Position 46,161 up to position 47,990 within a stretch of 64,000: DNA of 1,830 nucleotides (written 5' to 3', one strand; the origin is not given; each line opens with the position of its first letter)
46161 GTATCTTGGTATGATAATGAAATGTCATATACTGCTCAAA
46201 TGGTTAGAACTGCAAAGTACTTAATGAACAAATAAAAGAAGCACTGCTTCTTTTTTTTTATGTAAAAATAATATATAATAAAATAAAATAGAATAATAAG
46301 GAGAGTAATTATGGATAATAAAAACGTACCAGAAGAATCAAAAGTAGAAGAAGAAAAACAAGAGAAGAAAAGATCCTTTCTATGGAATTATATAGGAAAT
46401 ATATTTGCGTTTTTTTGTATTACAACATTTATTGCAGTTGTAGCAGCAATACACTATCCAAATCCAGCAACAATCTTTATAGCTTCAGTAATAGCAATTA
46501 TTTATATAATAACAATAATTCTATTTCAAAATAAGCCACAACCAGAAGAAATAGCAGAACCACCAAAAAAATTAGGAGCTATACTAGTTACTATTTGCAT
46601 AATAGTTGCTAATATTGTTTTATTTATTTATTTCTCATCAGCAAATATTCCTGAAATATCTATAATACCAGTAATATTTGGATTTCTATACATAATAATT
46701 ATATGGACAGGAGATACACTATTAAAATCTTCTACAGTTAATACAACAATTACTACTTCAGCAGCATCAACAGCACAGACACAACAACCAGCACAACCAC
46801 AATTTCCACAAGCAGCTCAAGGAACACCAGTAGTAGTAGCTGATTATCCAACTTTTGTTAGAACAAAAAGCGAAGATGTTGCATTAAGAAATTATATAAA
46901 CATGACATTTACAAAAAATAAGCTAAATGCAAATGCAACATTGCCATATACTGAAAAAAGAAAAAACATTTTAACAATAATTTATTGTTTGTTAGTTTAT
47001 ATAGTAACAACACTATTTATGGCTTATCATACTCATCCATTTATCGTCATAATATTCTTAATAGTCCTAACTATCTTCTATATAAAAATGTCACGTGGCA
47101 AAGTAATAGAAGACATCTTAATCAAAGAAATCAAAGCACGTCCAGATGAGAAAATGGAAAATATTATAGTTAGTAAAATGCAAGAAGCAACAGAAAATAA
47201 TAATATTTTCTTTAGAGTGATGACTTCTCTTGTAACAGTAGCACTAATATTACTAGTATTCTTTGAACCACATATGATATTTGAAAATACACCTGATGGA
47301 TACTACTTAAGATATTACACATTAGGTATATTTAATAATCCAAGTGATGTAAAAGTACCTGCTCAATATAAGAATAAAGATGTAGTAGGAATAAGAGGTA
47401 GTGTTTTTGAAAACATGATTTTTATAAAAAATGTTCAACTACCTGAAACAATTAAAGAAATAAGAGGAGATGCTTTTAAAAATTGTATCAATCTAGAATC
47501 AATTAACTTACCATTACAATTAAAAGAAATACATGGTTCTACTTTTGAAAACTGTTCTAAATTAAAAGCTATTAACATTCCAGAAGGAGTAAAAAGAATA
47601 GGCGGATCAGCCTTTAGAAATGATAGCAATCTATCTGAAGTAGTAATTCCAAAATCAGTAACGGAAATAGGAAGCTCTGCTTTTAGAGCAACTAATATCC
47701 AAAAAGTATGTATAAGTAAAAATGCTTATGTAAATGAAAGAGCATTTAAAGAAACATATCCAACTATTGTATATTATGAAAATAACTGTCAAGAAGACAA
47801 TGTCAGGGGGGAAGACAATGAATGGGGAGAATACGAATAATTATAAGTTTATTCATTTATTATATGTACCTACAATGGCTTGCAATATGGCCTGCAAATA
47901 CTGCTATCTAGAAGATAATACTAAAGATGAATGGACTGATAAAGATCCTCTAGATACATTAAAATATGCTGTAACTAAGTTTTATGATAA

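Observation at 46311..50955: Four-gene radical-SAM/SPASM cassette of unknown function inserted between gap and pgk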

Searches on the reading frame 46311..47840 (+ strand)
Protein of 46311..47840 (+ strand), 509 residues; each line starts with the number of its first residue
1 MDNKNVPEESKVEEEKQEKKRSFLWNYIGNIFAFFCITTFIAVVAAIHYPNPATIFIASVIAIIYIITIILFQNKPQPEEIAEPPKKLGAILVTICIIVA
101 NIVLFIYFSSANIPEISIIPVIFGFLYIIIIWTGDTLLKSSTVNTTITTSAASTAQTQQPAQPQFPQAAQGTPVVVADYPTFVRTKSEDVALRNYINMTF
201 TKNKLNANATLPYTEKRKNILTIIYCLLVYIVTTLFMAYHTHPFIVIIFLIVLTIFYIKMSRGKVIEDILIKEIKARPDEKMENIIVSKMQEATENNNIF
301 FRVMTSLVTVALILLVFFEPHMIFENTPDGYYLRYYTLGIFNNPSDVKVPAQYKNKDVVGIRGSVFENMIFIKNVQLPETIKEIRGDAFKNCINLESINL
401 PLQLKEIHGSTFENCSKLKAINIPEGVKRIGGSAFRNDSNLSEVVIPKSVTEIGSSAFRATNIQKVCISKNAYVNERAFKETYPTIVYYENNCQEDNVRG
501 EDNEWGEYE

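Call 3: search_protein_families(library=pfam, proteins=[window:46311-47840:+], max_evalue=0.1)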
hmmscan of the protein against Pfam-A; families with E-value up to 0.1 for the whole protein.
window:46311-47840:+ (509 aa): 4 families
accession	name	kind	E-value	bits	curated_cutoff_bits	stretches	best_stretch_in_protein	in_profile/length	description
PF13306.12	LRR_5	-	1.1e-30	106.6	27.7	1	361-482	3-123/127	BspA type Leucine rich repeat region (6 copies)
PF13855.12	LRR_8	-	0.0061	16.7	27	1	381-423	13-56/61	Leucine rich repeat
PF07098.16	DUF1360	-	0.0068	16.8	21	0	219-256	55-92/102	Protein of unknown function (DUF1360)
PF20990.2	DUF2207_C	-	0.044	13.9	33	1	15-73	128-186/247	Predicted membrane protein (DUF2207) C-terminal domain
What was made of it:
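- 46311..47840 (+): g1: 509-aa membrane protein with 7 predicted TM segments and a C-terminal BspA-type LRR domain (residues ~345-482). By the positive-inside rule the LRR domain faces outward. Pfam LRR_5, E 1.1e-30 (call 3).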

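Call 4: search_protein_families(library=ncbifam, proteins=[window:46311-47840:+], max_evalue=0.1)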
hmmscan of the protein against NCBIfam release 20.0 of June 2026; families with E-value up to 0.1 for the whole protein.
window:46311-47840:+ (509 aa): 3 families
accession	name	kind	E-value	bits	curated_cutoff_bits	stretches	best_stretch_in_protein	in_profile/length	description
NF047961.1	adhesin_HupY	equivalog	1.1e-13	50.2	1250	1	363-472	180-287/978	leucine-rich repeat adhesin HupY/LrrG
NF045861.1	glide_Gli349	exception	9.6e-06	22.5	1750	1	401-461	2685-2744/3169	gliding machinery surface structure protein Gli349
TIGR02167.2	Liste_lipo_26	repeat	0.0045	16.7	30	0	411-423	1-13/26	PARCEL repeat-containing surface protein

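Call 11: search_protein_families(library=padloc, proteins=[window:46311-47840:+], max_evalue=0.1)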
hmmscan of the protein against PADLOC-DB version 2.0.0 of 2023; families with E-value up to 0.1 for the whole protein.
window:46311-47840:+ (509 aa): 0 families

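Call 50: list_cluster_members(proteins=[window:46311-47837:+, window:47818-49590:+, window:49565-49927:+, window:49939-50952:+, L087:6986-8740:+])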
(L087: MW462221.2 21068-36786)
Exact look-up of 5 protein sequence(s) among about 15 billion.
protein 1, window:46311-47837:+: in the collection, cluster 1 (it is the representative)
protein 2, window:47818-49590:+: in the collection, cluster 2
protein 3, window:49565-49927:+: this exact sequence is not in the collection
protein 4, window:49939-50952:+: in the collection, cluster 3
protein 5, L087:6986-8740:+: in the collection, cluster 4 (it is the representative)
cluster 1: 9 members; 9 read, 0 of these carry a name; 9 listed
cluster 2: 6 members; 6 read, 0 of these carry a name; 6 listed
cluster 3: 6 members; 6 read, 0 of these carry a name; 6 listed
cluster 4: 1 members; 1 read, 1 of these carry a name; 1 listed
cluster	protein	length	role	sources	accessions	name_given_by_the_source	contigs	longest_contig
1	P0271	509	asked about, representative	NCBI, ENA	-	-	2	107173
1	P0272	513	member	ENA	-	-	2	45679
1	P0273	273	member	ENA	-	-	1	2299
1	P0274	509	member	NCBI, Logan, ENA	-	-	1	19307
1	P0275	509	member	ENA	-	-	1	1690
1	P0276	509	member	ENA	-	-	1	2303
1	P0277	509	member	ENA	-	-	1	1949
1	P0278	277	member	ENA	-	-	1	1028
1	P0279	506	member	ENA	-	-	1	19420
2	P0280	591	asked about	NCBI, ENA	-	-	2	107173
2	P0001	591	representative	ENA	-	-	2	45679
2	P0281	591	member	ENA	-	-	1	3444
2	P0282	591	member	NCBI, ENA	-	-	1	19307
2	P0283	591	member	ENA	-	-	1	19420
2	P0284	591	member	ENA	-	-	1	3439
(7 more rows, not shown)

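Call 58: search_protein_families(library=phrogs, proteins=[window:46311-47840:+], max_evalue=0.01)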
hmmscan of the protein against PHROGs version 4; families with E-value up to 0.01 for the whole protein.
window:46311-47840:+ (509 aa): 2 families
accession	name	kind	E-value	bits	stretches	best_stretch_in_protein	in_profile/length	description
phrog_35892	-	unknown function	2.5e-19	69.4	1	323-470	77-222/1181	-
phrog_18805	-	unknown function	7e-13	49.2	1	363-479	249-371/457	-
